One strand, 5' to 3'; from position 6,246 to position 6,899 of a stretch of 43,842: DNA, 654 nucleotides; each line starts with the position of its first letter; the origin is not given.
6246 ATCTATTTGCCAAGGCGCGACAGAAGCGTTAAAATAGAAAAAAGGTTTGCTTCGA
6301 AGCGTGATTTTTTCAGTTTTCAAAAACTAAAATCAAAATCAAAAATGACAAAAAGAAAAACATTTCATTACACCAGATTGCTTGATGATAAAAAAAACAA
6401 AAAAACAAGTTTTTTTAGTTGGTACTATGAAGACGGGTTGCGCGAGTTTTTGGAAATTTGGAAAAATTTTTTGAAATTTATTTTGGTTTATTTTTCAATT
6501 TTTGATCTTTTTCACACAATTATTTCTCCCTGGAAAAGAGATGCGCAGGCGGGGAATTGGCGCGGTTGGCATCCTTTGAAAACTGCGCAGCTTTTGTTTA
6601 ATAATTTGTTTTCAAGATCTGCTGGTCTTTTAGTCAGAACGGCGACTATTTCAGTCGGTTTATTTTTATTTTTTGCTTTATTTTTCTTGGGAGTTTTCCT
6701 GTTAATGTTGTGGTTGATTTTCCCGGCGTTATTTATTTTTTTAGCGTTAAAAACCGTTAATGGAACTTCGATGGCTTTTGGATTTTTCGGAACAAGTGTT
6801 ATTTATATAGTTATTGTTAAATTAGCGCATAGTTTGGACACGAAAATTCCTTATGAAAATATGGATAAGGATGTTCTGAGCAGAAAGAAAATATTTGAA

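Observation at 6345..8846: Membrane-anchored Hsp100/Clp-like ATPase lacking both pore-loop tyrosines, the M-domain and the ClpP-docking loop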

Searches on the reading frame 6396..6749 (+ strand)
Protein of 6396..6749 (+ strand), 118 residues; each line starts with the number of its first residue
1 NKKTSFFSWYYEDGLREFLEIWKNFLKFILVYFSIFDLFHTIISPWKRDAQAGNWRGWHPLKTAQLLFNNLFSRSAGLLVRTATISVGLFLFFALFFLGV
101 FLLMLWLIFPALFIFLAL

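Call 39: find_related_loci(query=A2, collection=genome_contigs, flank=6000)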
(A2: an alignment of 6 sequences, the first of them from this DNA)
Query A2 (118 aa) in genome_contigs; peptide patterns used: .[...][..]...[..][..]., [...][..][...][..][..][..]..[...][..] (x = any residue, [..] = any of these).
235 stretches matched a pattern; 74 encode a relative of the query (tblastn E <= 1e-3); 74 distinct loci.
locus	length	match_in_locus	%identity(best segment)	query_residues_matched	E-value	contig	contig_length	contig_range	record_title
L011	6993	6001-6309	55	4-106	1e-34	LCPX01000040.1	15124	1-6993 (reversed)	MAG: Candidatus Moranbacteria bacterium GW2011_GWE1_49_15 UY41_C0040, whole genome shotgun sequence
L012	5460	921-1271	47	2-118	4e-33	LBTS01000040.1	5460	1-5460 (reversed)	MAG: Candidatus Moranbacteria bacterium GW2011_GWC2_37_8 US63_C0040, whole genome shotgun sequence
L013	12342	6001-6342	52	1-114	5e-32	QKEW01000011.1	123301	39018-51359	MAG: bacterium isolate SZUA-486 scaffold_160, whole genome shotgun sequence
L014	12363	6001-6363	47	2-118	3e-31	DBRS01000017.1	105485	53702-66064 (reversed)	MAG TPA_asm: Candidatus Moranbacteria bacterium UBA1362 UBA1362_contig_500, whole genome shotgun sequence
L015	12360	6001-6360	48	2-118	4e-30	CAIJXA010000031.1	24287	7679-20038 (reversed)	uncultured bacterium isolate Kiruna_bin-03293 genome assembly, contig: bin-03293:031/137, whole genome shotgun sequence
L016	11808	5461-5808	44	3-118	2e-29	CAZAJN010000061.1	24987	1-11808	MAG TPA_asm: uncultured Bdellovibrionales bacterium isolate binchicken_co169_45 genome assembly, contig: k99_621533, who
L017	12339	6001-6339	42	2-114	9e-29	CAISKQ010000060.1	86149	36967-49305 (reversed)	uncultured bacterium isolate LJ_bin-4100 genome assembly, contig: bin-4100:60/67, whole genome shotgun sequence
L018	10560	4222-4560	45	2-114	1e-27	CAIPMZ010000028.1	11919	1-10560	uncultured bacterium isolate Ja1_bin-0683 genome assembly, contig: bin-0683:028/145, whole genome shotgun sequence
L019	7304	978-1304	46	2-110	2e-27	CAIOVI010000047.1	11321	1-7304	uncultured bacterium isolate MJ110830A_bin-153 genome assembly, contig: bin-153:47/63, whole genome shotgun sequence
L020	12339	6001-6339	44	2-114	1e-27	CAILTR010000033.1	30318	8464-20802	uncultured bacterium isolate Kiruna_bin-03023 genome assembly, contig: bin-03023:033/120, whole genome shotgun sequence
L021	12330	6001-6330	45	3-112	1e-26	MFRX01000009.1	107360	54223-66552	MAG: Candidatus Moranbacteria bacterium RIFCSPHIGHO2_02_FULL_40_12b rifcsphigho2_02_scaffold_1587, whole genome shotgun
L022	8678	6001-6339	45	1-114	1e-24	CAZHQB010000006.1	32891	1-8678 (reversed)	MAG TPA_asm: uncultured Micavibrio sp. isolate SRP163575_co1_39 genome assembly, contig: NODE_2580_length_32891_cov_8.04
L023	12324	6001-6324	42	3-110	3e-23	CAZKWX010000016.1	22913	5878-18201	MAG TPA_asm: uncultured Bdellovibrionales bacterium isolate SRP167671_co1_182 genome assembly, contig: NODE_2579_length_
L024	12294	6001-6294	47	3-100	1e-22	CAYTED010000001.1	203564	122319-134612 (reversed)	MAG TPA_asm: uncultured Bdellovibrionales bacterium isolate binchicken_co128_120 genome assembly, contig: NODE_39_length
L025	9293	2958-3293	39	3-114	7e-23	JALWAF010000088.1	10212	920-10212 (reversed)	MAG: Candidatus Moraniibacteriota bacterium isolate T10_metabat2_scaf2bin.006 T10_NODE_2868_length_10212_cov_3.934259, w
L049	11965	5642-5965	40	6-114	7e-19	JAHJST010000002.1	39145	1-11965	MAG: Patescibacteria group bacterium isolate OS_PC_MetaG.mb.27 OS_PC_MetaG.mb.27_k141_8198, whole genome shotgun sequenc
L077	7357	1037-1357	29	6-114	2e-8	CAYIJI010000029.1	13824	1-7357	MAG TPA_asm: uncultured Candidatus Saccharibacteria bacterium isolate ERP119705_co23_573 genome assembly, contig: NODE_4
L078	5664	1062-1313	34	4-89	2e-7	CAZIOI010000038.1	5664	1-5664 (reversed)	MAG TPA_asm: uncultured Candidatus Saccharibacteria bacterium isolate SRP192927_co3_90 genome assembly, contig: NODE_418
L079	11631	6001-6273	30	26-118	1e-7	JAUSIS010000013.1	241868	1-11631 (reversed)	MAG: bacterium isolate E14_metabat.bin.267 E14_k141_848456, whole genome shotgun sequence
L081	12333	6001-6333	32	6-118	3e-6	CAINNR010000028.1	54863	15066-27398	uncultured Candidatus Berkelbacteria bacterium isolate AlinenLipids_bin-4476 genome assembly, contig: bin-4476:28/39, wh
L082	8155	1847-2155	31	6-110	1e-5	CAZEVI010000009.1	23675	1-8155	MAG TPA_asm: uncultured Candidatus Saccharibacteria bacterium isolate binchicken_co387_690 genome assembly, contig: NODE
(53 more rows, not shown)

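Call 48: search_protein_families(library=pfam, proteins=[L077:1400-2300:+, L081:6359-7258:+, L049:5994-6893:+, L078:1427-2326:+, L079:6284-7183:+], max_evalue=1)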
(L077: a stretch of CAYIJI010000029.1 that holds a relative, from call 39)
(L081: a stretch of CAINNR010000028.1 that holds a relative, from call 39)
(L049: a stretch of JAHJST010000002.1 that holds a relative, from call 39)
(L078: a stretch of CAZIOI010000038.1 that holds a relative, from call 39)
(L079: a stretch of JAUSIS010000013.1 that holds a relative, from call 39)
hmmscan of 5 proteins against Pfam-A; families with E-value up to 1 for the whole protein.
L077:1400-2300:+ (300 aa): 0 families

L081:6359-7258:+ (300 aa): 0 families

L049:5994-6893:+ (300 aa): 1 family
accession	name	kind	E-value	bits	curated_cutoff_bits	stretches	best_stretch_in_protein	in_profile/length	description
PF11188.13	DUF2975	-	0.91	9.9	27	1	15-79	43-108/130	Protein of unknown function (DUF2975)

L078:1427-2326:+ (300 aa): 3 families
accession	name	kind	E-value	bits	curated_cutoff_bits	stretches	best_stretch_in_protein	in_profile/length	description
PF25793.1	WH_2nd_NFRKB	-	0.015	15.8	27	1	104-170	17-83/139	NFRKB second winged helix domain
PF13664.11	DUF4149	-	0.13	12.9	24.6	1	21-74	34-86/102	Domain of unknown function (DUF4149)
PF20967.2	MASE7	-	0.6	10.3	26.2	1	23-75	10-63/183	MASE7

L079:6284-7183:+ (300 aa): 2 families
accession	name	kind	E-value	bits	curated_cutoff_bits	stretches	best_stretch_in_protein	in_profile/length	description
PF15872.10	SRTM1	-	0.15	12.6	27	1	8-48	26-65/103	Serine-rich and transmembrane domain-containing protein 1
PF10242.14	L_HMGIC_fpl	-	0.21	12.3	25.2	1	11-47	59-95/181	Lipoma HMGIC fusion partner-like protein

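Call 62: find_homologous_proteins(query=L082:2209-4728:+, max_evalue=1e-30)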
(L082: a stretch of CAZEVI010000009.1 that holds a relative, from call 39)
Query L082:2209-4728:+ (840 aa): 1334 proteins with E <= 1e-30 among 8000 candidates; the best 120 are listed.
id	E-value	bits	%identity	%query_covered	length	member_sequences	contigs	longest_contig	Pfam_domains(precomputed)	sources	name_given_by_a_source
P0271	0.0e+0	1805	100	100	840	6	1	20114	PF00158.33,PF07724.21,PF00004.36,PF13401.13,PF17871.8,PF07728.21,PF10431.16,PF13191.13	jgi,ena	-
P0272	0.0e+0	1499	80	100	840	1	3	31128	PF07724.21,PF00004.36,PF13401.13,PF17871.8,PF07728.21,PF10431.16,PF13191.13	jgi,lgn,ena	-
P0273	0.0e+0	1494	80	100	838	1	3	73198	PF07724.21,PF00004.36,PF13401.13,PF17871.8,PF07728.21,PF10431.16,PF13191.13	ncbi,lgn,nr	ncbi:MAG: ATP-dependent Clp protease ATP-binding subunit [Candidatus Berkelbacteria bacterium]|nr:AT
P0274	0.0e+0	1484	79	100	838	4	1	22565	PF00158.33,PF07724.21,PF00004.36,PF13401.13,PF17871.8,PF07728.21,PF10431.16,PF13191.13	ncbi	-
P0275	0.0e+0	1469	79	100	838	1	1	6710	PF07724.21,PF00004.36,PF13401.13,PF17871.8,PF07728.21,PF10431.16,PF13191.13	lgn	-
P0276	0.0e+0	1353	72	100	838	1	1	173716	PF07724.21,PF00004.36,PF13401.13,PF17871.8,PF07728.21,PF10431.16,PF13191.13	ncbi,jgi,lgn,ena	ncbi:MAG: ATP-dependent Clp protease ATP-binding subunit [Patescibacteria group bacterium]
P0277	0.0e+0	1316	70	100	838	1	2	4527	PF00158.33,PF07724.21,PF00004.36,PF13401.13,PF17871.8,PF07728.21,PF10431.16,PF13191.13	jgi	-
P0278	0.0e+0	1314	70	100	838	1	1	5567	PF00158.33,PF07724.21,PF00004.36,PF13401.13,PF17871.8,PF07728.21,PF10431.16,PF13191.13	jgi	-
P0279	0.0e+0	1313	70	100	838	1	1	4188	PF00158.33,PF07724.21,PF00004.36,PF13401.13,PF17871.8,PF07728.21,PF10431.16,PF13191.13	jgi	-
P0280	0.0e+0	1313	70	100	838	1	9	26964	PF00158.33,PF07724.21,PF00004.36,PF13401.13,PF17871.8,PF07728.21,PF10431.16,PF13191.13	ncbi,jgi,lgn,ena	-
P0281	0.0e+0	1312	70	100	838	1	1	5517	PF00158.33,PF07724.21,PF00004.36,PF13401.13,PF17871.8,PF07728.21,PF10431.16,PF13191.13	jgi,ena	-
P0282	0.0e+0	1312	70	100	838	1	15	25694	PF00158.33,PF07724.21,PF00004.36,PF13401.13,PF17871.8,PF07728.21,PF10431.16,PF13191.13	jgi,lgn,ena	-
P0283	0.0e+0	1312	70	100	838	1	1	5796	PF00158.33,PF07724.21,PF00004.36,PF13401.13,PF17871.8,PF07728.21,PF10431.16,PF13191.13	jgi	-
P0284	0.0e+0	1312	70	100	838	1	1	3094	PF00158.33,PF07724.21,PF00004.36,PF13401.13,PF17871.8,PF07728.21,PF10431.16,PF13191.13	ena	-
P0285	0.0e+0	1310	70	100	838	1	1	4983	PF00158.33,PF07724.21,PF00004.36,PF13401.13,PF17871.8,PF07728.21,PF10431.16,PF13191.13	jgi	-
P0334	7.7e-225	767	44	99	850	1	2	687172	PF07724.21,PF00004.36,PF13401.13,PF17871.8,PF07728.21,PF10431.16,PF20720.4,PF13191.13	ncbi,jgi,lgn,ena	ncbi:MAG: ATP-dependent Clp protease ATP-binding subunit [Patescibacteria group bacterium]|jgi:ATP-d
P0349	9.2e-186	637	43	99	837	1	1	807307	PF20030.6,PF00158.33,PF07724.21,PF00004.36,PF17871.8,PF05673.20,PF07728.21,PF10431.16,PF20720.4,PF13191.13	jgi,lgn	jgi:ATP-dependent Clp protease ATP-binding subunit ClpC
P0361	5.8e-126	440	44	41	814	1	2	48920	PF13173.13,PF02861.26,PF00004.36,PF13401.13,PF23569.2,PF17871.8,PF07728.21,PF13191.13,PF00158.33,PF07724.21,PF12775.14,PF13476.13,PF05621.18,PF10431.16,PF20720.4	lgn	-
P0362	6.1e-125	436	37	68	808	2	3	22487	PF02861.26,PF02151.26,PF00004.36,PF13401.13,PF23569.2,PF17871.8,PF13238.13,PF05496.19,PF07728.21,PF13191.13,PF01695.24,PF00158.33,PF07724.21,PF05272.18,PF05621.18,PF10431.16,PF20720.4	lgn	-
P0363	2.8e-123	431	37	68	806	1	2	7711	PF02861.26,PF00004.36,PF13401.13,PF23569.2,PF17871.8,PF05496.19,PF01637.25,PF07728.21,PF13191.13,PF00158.33,PF07724.21,PF12775.14,PF05621.18,PF01078.28,PF10431.16,PF20720.4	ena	-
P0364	4.0e-123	430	37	68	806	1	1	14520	PF02861.26,PF02151.26,PF00004.36,PF13401.13,PF23569.2,PF17871.8,PF05496.19,PF01637.25,PF07728.21,PF13191.13,PF00158.33,PF07724.21,PF12775.14,PF05621.18,PF01078.28,PF10431.16,PF20720.4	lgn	-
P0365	8.2e-123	429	47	38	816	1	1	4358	PF02861.26,PF00004.36,PF13401.13,PF23569.2,PF17871.8,PF01637.25,PF07728.21,PF13191.13,PF00158.33,PF07724.21,PF12775.14,PF10431.16,PF20720.4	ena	-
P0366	8.2e-123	429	37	70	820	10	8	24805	PF02861.26,PF00004.36,PF13401.13,PF23569.2,PF17871.8,PF13238.13,PF07728.21,PF13191.13,PF00158.33,PF07724.21,PF12775.14,PF05621.18,PF10431.16,PF20720.4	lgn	-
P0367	1.5e-122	428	38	68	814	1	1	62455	PF02861.26,PF00004.36,PF13401.13,PF23569.2,PF17871.8,PF13238.13,PF07728.21,PF13191.13,PF00158.33,PF07724.21,PF12775.14,PF05621.18,PF10431.16,PF20720.4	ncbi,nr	ncbi:MAG: ATP-dependent Clp protease ATP-binding subunit [Lachnospiraceae bacterium]|nr:ATP-dependen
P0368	3.3e-122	427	36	68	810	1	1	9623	PF13173.13,PF02861.26,PF02151.26,PF00004.36,PF13401.13,PF23569.2,PF17871.8,PF13238.13,PF05496.19,PF07728.21,PF13191.13,PF06414.19,PF00158.33,PF07724.21,PF12775.14,PF05621.18,PF10431.16,PF20720.4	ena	-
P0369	3.9e-122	427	34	68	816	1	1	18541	PF13173.13,PF02861.26,PF00004.36,PF13401.13,PF23569.2,PF17871.8,PF07728.21,PF13191.13,PF00158.33,PF07724.21,PF12775.14,PF10431.16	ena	-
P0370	8.4e-122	426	47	38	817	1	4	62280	PF13173.13,PF02861.26,PF00004.36,PF13401.13,PF23569.2,PF17871.8,PF07728.21,PF13191.13,PF00158.33,PF07724.21,PF12775.14,PF10431.16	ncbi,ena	-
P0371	1.8e-121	425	38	68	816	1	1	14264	PF02861.26,PF20030.6,PF00004.36,PF13401.13,PF17871.8,PF07728.21,PF13191.13,PF00158.33,PF07724.21,PF12775.14,PF05621.18,PF01078.28,PF10431.16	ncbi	-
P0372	2.6e-121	424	36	68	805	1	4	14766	PF13173.13,PF02861.26,PF02151.26,PF00004.36,PF13401.13,PF23569.2,PF17871.8,PF13238.13,PF05496.19,PF01637.25,PF07728.21,PF13191.13,PF01695.24,PF00158.33,PF07724.21,PF12775.14,PF05621.18,PF01078.28,PF10431.16,PF20720.4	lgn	-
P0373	3.3e-121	424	47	38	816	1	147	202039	PF13173.13,PF02861.26,PF00004.36,PF13401.13,PF23569.2,PF17871.8,PF01637.25,PF07728.21,PF13191.13,PF00158.33,PF07724.21,PF12775.14,PF10431.16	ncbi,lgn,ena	-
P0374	3.5e-121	424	47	38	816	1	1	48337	PF13173.13,PF02861.26,PF00004.36,PF13401.13,PF23569.2,PF17871.8,PF01637.25,PF07728.21,PF13191.13,PF00158.33,PF07724.21,PF12775.14,PF10431.16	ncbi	-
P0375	3.8e-121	424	37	68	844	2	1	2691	PF13173.13,PF02861.26,PF20030.6,PF02151.26,PF00004.36,PF13401.13,PF23569.2,PF17871.8,PF13238.13,PF01637.25,PF07728.21,PF13191.13,PF00158.33,PF07724.21,PF12775.14,PF05621.18,PF10431.16,PF20720.4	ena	-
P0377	9.5e-121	422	37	69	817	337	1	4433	PF02861.26,PF00004.36,PF13401.13,PF23569.2,PF17871.8,PF13238.13,PF07728.21,PF13191.13,PF00158.33,PF07724.21,PF12775.14,PF10431.16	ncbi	-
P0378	1.3e-120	422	36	68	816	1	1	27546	PF13173.13,PF02861.26,PF00004.36,PF13401.13,PF23569.2,PF17871.8,PF13238.13,PF07728.21,PF13191.13,PF00158.33,PF07724.21,PF12775.14,PF10431.16,PF20720.4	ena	-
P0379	1.4e-120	422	37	69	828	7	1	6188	PF02861.26,PF00004.36,PF13401.13,PF23569.2,PF17871.8,PF13238.13,PF07728.21,PF13191.13,PF00158.33,PF07724.21,PF12775.14,PF10431.16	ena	-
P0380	1.6e-120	422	37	69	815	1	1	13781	PF02861.26,PF00004.36,PF13401.13,PF23569.2,PF17871.8,PF13238.13,PF01637.25,PF07728.21,PF13191.13,PF00158.33,PF07724.21,PF12775.14,PF10431.16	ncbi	-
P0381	1.7e-120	422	37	69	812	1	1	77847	PF13173.13,PF02861.26,PF00004.36,PF13401.13,PF17871.8,PF07728.21,PF13191.13,PF00158.33,PF07724.21,PF12775.14,PF00910.29,PF05621.18,PF01078.28,PF10431.16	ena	-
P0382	2.0e-120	421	47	38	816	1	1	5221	PF13173.13,PF02861.26,PF00004.36,PF13401.13,PF23569.2,PF17871.8,PF07728.21,PF13191.13,PF00158.33,PF07724.21,PF12775.14,PF10431.16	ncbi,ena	-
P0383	3.2e-120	421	37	69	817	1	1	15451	PF02861.26,PF00158.33,PF07724.21,PF12775.14,PF00004.36,PF13401.13,PF23569.2,PF17871.8,PF07728.21,PF10431.16,PF13191.13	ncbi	-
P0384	4.6e-120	420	37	69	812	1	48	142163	PF13173.13,PF02861.26,PF00004.36,PF13401.13,PF17871.8,PF07728.21,PF13191.13,PF00158.33,PF07724.21,PF12775.14,PF00910.29,PF05621.18,PF10431.16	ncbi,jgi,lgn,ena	-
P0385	4.9e-120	420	37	69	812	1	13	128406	PF13173.13,PF02861.26,PF00004.36,PF13401.13,PF17871.8,PF07728.21,PF13191.13,PF00158.33,PF07724.21,PF12775.14,PF00910.29,PF05621.18,PF10431.16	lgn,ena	-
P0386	5.9e-120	420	47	38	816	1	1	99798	PF13173.13,PF02861.26,PF00004.36,PF13401.13,PF23569.2,PF17871.8,PF01637.25,PF07728.21,PF13191.13,PF00158.33,PF07724.21,PF12775.14,PF10431.16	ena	-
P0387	1.1e-119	419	37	69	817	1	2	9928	PF02861.26,PF00158.33,PF07724.21,PF12775.14,PF00004.36,PF13401.13,PF23569.2,PF17871.8,PF07728.21,PF10431.16,PF13191.13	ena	-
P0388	2.7e-119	418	36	68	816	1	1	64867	PF13173.13,PF02861.26,PF00004.36,PF13401.13,PF23569.2,PF17871.8,PF07728.21,PF13191.13,PF00158.33,PF07724.21,PF12775.14,PF10431.16,PF20720.4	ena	-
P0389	4.3e-119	417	46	38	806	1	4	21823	PF13173.13,PF02861.26,PF02151.26,PF00004.36,PF13401.13,PF23569.2,PF17871.8,PF05496.19,PF07728.21,PF13191.13,PF00158.33,PF07724.21,PF12775.14,PF05621.18,PF10431.16,PF20720.4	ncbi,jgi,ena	-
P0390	7.0e-119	416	46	38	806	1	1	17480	PF13173.13,PF02861.26,PF02151.26,PF00004.36,PF13401.13,PF23569.2,PF17871.8,PF05496.19,PF07728.21,PF13191.13,PF06414.19,PF00158.33,PF07724.21,PF12775.14,PF05621.18,PF10431.16,PF20720.4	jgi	jgi:ATP-dependent Clp protease ATP-binding subunit ClpC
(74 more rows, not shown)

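Call 76: find_encoding_contigs(protein=P0276, flank=7000, max_places=1)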
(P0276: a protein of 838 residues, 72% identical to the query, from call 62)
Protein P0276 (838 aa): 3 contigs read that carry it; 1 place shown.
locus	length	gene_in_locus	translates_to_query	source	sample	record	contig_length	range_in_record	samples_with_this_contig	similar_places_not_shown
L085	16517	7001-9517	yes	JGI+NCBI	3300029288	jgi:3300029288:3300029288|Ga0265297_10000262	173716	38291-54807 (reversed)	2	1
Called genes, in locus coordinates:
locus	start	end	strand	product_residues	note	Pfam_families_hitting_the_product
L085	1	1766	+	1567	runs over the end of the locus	PF10102:DUF2341, PF13385:Laminin_G_3, PF10102:DUF2341, PF13385:Laminin_G_3, PF25059:FN3_DSCAM-DSCAML_C (faint), PF25788:Ig_Rha78A_N (faint), PF00041:fn3 (faint), PF16656:Pur_ac_phosph_N (weak), +1 more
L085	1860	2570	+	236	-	PF00005:ABC_tran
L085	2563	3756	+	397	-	PF12704:MacB_PCD, PF02687:FtsX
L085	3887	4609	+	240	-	PF02535:Zip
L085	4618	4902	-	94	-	PF02583:Trns_repr_metal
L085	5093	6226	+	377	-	-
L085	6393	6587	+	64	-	PF00037:Fer4 (faint), PF13459:Fer4_15 (weak), PF13370:Fer4_13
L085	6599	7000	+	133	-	-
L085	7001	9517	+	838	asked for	PF13191:AAA_16 (faint), PF00004:AAA (weak), PF13401:AAA_22 (faint), PF17871:AAA_lid_9, PF00004:AAA (weak), PF07724:AAA_2, PF07728:AAA_5, PF10431:ClpB_D2-small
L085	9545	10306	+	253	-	PF13529:Peptidase_C39_2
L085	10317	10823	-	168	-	-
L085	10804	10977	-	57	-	-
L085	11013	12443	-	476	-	PF12229:PG_binding_4, PF03734:YkuD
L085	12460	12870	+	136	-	-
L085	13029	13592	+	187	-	PF00188:CAP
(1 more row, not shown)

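Call 77: find_encoding_contigs(protein=P0334, flank=7000, max_places=1)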
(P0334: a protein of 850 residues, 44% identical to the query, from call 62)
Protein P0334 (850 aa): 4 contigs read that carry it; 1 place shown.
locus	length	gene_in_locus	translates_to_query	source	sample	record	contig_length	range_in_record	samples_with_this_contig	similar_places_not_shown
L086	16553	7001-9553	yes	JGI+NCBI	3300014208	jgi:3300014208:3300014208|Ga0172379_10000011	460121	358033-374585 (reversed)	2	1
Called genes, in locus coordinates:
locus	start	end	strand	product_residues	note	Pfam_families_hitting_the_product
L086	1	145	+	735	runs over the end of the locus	PF03477:ATP-cone, PF13597:NRDD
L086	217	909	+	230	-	PF13353:Fer4_12 (weak), PF04055:Radical_SAM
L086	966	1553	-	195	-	-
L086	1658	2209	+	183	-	PF13302:Acetyltransf_3, PF00583:Acetyltransf_1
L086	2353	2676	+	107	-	PF01541:GIY-YIG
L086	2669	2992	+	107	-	PF03819:MazG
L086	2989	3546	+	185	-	PF01966:HD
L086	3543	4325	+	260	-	PF03372:Exo_endo_phos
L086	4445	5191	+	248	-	PF02535:Zip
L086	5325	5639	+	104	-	PF00076:RRM_1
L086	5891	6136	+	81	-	PF02583:Trns_repr_metal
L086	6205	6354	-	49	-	-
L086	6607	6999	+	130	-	-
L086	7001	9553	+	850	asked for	PF13191:AAA_16 (weak), PF13401:AAA_22 (faint), PF00004:AAA (weak), PF17871:AAA_lid_9, PF00004:AAA, PF07724:AAA_2, PF07728:AAA_5, PF10431:ClpB_D2-small, +1 more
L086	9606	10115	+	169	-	PF07963:N_methyl (weak), PF08334:T2SSG (weak)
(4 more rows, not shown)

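Call 78: find_encoding_contigs(protein=P0349, flank=7000, max_places=1)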
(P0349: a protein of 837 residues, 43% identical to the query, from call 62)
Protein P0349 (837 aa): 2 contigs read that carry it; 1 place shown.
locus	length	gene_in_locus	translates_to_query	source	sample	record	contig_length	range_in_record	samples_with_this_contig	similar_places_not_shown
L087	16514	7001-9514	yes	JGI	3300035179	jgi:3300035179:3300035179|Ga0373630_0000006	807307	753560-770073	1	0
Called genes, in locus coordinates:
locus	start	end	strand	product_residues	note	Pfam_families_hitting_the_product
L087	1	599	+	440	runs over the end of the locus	PF05697:Trigger_N, PF00254:FKBP_C, PF05698:Trigger_C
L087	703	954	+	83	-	PF01022:HTH_5 (weak)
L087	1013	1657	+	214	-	PF00574:CLP_protease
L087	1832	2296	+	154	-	-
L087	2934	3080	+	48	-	-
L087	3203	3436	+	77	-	-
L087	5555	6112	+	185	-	-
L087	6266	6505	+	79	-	-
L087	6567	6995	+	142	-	-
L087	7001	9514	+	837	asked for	PF00158:Sigma54_activat (faint), PF05673:DUF815 (faint), PF00004:AAA (weak), PF17871:AAA_lid_9, PF00004:AAA, PF07724:AAA_2, PF07728:AAA_5, PF10431:ClpB_D2-small, +3 more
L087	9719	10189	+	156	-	-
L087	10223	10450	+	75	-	-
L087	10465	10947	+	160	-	PF00710:Asparaginase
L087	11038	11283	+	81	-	PF01541:GIY-YIG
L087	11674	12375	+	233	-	-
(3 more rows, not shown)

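Call 81: search_protein_families(library=ncbifam, proteins=[L081:5968-6363:+], max_evalue=0.1)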
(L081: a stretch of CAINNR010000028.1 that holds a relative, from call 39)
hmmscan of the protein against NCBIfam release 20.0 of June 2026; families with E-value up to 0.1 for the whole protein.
L081:5968-6363:+ (132 aa): 0 families
